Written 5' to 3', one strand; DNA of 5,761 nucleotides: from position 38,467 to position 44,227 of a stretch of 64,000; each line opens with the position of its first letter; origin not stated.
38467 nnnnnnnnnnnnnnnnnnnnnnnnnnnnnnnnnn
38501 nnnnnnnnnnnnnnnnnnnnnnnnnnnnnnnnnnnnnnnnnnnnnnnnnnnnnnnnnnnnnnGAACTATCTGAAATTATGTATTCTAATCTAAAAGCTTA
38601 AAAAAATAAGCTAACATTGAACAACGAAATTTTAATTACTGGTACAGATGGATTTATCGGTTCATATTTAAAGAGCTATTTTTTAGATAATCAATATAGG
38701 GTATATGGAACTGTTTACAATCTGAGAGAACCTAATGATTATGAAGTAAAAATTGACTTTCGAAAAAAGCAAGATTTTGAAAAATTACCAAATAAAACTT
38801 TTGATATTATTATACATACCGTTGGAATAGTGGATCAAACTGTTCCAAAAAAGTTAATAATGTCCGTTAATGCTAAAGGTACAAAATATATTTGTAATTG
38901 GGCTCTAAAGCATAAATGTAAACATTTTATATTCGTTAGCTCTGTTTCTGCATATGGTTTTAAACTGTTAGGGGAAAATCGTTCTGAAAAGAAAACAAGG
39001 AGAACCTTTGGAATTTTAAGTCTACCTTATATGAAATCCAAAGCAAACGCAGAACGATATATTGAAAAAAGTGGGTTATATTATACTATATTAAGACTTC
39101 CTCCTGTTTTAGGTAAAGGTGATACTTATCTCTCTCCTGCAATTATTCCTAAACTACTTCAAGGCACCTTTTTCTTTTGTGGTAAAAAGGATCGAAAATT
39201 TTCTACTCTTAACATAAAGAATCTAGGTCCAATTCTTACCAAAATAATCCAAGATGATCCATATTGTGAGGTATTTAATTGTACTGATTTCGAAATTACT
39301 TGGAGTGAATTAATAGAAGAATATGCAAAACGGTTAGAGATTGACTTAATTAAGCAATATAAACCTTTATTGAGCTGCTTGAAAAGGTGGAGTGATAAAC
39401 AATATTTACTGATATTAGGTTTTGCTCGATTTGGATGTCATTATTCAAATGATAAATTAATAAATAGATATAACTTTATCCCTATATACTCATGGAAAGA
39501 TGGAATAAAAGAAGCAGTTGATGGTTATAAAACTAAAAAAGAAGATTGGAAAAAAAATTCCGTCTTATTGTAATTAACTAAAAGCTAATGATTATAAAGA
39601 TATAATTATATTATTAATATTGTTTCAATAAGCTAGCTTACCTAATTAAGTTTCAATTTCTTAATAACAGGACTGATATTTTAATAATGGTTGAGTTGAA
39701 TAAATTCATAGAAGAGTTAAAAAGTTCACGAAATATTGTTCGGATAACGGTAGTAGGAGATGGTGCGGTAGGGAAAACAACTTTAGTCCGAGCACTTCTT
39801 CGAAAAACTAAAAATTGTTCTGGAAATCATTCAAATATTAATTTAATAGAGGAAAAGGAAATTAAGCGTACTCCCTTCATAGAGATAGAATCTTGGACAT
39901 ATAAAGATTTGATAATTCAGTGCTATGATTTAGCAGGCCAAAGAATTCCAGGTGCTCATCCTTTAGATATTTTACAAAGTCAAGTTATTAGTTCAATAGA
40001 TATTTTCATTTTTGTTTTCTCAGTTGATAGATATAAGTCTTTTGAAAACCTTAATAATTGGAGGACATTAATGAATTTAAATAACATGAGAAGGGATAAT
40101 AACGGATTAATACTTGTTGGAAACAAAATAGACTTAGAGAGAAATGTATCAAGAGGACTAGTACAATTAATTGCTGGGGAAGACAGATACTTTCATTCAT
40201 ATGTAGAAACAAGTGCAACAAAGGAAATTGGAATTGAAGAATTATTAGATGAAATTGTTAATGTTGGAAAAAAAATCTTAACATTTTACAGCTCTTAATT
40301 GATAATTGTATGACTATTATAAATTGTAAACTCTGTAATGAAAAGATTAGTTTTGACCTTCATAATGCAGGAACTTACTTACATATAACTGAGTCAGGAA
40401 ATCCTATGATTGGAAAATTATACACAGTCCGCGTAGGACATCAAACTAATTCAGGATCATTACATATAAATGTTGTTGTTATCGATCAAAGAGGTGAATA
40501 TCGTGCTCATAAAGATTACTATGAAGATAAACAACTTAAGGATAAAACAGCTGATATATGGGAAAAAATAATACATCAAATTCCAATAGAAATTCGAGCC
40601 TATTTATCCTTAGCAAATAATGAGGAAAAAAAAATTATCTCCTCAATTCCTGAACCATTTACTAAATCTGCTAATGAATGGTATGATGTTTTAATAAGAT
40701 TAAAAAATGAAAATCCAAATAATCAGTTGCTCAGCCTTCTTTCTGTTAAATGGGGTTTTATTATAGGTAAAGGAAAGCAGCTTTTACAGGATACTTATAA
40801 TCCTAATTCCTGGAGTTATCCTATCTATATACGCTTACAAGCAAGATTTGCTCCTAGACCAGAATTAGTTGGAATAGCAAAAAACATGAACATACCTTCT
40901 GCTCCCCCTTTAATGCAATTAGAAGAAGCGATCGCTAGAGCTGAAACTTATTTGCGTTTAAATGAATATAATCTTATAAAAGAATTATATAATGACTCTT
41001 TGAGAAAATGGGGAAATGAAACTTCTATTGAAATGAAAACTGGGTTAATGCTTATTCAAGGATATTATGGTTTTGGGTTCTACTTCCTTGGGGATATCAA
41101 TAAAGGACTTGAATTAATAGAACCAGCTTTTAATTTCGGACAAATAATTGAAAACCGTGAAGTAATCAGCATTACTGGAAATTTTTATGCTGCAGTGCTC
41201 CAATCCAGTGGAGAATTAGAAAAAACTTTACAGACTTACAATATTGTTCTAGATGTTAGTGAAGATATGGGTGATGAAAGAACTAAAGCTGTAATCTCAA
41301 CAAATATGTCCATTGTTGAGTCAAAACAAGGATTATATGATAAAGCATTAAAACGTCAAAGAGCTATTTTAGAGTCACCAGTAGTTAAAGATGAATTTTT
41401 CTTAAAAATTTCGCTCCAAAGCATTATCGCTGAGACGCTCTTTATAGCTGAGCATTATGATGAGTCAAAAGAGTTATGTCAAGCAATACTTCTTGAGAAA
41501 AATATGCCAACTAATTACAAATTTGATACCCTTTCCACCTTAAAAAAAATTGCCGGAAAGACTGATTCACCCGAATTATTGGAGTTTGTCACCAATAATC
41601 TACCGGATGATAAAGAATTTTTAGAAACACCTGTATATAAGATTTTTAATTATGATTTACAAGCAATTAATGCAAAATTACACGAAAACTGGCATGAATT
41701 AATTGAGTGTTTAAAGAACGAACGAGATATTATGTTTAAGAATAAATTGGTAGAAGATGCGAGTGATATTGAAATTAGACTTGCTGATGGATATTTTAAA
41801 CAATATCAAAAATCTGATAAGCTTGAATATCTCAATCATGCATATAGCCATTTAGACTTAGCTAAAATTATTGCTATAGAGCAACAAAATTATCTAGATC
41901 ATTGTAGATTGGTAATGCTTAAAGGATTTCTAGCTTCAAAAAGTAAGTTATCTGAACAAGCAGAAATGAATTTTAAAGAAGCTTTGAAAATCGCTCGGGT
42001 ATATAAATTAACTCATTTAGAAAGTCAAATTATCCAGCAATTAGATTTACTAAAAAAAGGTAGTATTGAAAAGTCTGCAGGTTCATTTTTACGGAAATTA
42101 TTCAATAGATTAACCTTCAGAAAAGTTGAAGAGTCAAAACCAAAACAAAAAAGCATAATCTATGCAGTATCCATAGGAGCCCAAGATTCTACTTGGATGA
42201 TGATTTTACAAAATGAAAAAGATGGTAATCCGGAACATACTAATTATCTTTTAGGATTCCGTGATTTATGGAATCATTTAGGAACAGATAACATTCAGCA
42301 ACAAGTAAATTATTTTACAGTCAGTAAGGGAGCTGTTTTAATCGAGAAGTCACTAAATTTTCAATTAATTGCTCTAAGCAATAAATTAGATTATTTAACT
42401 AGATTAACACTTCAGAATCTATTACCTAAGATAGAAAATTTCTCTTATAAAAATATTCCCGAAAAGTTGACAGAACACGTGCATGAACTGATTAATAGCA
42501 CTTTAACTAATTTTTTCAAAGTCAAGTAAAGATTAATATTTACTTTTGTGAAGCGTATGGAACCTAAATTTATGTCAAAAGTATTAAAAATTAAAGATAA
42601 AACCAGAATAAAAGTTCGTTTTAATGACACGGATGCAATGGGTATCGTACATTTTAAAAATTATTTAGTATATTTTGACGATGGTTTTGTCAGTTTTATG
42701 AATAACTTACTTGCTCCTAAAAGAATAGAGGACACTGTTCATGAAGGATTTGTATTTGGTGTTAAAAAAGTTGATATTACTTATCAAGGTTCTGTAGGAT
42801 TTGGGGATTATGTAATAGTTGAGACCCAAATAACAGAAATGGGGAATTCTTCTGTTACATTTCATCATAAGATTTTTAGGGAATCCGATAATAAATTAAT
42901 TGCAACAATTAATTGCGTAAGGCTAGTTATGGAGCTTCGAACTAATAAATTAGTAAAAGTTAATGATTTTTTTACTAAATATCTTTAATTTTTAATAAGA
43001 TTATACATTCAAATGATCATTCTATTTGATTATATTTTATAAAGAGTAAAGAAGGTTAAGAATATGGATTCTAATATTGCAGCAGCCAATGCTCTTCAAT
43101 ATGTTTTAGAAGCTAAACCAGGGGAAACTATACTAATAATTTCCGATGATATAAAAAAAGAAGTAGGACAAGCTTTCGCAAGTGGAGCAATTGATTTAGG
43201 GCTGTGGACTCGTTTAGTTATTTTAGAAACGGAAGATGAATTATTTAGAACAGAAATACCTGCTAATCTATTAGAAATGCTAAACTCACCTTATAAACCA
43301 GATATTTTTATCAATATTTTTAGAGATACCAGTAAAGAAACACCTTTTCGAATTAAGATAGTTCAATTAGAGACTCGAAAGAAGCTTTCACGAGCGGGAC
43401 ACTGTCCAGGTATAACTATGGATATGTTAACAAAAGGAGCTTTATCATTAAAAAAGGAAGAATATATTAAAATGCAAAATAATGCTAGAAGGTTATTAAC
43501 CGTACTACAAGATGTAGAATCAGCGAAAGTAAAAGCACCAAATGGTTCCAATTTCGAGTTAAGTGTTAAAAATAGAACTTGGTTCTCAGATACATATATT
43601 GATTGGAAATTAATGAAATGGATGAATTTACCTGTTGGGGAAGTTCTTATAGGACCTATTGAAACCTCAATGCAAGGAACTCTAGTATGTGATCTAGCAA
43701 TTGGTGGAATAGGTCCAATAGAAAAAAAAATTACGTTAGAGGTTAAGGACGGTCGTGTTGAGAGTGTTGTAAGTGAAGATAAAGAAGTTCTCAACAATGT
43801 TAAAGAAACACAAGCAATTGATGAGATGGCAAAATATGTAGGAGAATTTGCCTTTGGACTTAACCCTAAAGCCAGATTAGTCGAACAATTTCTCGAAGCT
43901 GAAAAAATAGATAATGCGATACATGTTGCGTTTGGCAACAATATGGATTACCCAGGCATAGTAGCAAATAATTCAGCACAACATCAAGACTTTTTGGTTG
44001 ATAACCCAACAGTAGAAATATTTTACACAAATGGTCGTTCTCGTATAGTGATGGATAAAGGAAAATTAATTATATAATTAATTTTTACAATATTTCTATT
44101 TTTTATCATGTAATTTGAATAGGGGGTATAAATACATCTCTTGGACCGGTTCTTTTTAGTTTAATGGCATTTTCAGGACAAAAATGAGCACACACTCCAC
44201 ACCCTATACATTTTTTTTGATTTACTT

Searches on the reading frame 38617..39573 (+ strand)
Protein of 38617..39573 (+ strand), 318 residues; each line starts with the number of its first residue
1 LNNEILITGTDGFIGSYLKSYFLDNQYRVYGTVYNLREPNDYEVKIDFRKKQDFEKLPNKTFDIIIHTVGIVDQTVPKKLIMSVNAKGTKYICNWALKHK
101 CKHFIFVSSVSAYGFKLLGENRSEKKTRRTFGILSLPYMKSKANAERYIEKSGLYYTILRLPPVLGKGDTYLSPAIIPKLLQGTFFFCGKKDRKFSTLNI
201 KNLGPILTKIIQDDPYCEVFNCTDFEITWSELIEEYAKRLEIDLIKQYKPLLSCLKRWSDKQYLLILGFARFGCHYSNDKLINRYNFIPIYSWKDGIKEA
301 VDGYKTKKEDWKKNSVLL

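Call 6: search_protein_families(library=pfam, proteins=[window:38617-39573:+])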
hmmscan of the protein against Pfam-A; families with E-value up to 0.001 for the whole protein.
window:38617-39573:+ (318 aa): 6 families
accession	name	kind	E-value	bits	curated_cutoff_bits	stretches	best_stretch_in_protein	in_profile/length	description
PF01370.27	Epimerase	-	7e-22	78.4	20.9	1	5-190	1-204/240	NAD dependent epimerase/dehydratase family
PF07993.18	NAD_binding_4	-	5.3e-15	55.7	20.1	1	51-167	79-210/258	Male sterility protein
PF01073.25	3Beta_HSD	-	1.1e-13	51.3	22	1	6-200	1-218/280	3-beta hydroxysteroid dehydrogenase/isomerase family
PF13460.12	NAD_binding_10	-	5.2e-09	36.7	27.2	1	44-162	44-144/184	NAD(P)H-binding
PF16363.11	GDP_Man_Dehyd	-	2.4e-07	31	27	1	6-114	1-134/332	GDP-mannose 4,6 dehydratase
PF04321.23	RmlD_sub_bind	-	1.5e-05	24.6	27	1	4-168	2-155/287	RmlD substrate binding domain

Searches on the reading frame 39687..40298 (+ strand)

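Call 6: search_protein_families(library=pfam, proteins=[window:39687-40298:+])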
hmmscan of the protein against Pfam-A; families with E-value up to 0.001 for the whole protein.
window:39687-40298:+ (203 aa): 7 families
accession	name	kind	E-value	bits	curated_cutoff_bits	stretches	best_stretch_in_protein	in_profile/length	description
PF00071.28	Ras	-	1.8e-19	70.3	21.6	1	20-192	2-158/162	Ras family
PF08477.19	Roc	-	4.3e-12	46.7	27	1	19-149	1-119/119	Ras of Complex, Roc, domain of DAPkinase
PF00025.27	Arf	-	2.1e-08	34.3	22.3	1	6-191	3-171/174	ADP-ribosylation factor family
PF00009.33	GTP_EFTU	-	2e-07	31.2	26.5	1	16-192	2-184/188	Elongation factor Tu GTP binding domain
PF03193.22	RsgA_GTPase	-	0.00023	21.5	30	0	97-190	16-104/174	RsgA GTPase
PF01926.29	MMR_HSR1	-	0.00025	21.6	21.9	1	19-146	1-112/113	50S ribosome-binding GTPase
PF13401.12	AAA_22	-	0.0008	20.2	27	0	20-151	8-127/130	AAA domain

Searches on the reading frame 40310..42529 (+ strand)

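Call 6: search_protein_families(library=pfam, proteins=[window:40310-42529:+])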
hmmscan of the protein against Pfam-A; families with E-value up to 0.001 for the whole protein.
window:40310-42529:+ (739 aa): 1 family
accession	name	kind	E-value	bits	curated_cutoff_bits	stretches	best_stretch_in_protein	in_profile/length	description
PF13424.12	TPR_12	-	7.3e-08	32.9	30.1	1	289-354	6-72/77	Tetratricopeptide repeat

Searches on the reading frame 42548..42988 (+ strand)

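Call 35: search_protein_families(library=pfam, proteins=[window:42548-42988:+])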
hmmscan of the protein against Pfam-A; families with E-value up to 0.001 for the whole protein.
window:42548-42988:+ (146 aa): 2 families
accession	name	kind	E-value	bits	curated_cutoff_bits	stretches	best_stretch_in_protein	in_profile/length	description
PF13279.12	4HBT_2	-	2.8e-15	57.3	25.5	1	23-143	1-119/122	Thioesterase-like superfamily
PF03061.28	4HBT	-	3.9e-10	40.3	20.6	1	31-116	1-77/79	Thioesterase superfamily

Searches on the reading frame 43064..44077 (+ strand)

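Call 33: search_protein_families(library=pfam, proteins=[window:43064-44077:+])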
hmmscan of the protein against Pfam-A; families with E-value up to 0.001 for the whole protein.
window:43064-44077:+ (337 aa): 1 family
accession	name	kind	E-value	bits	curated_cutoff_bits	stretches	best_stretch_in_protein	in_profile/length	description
PF02073.20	Peptidase_M29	-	2.2e-14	53.6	27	1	136-334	187-405/406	Thermophilic metalloprotease (M29)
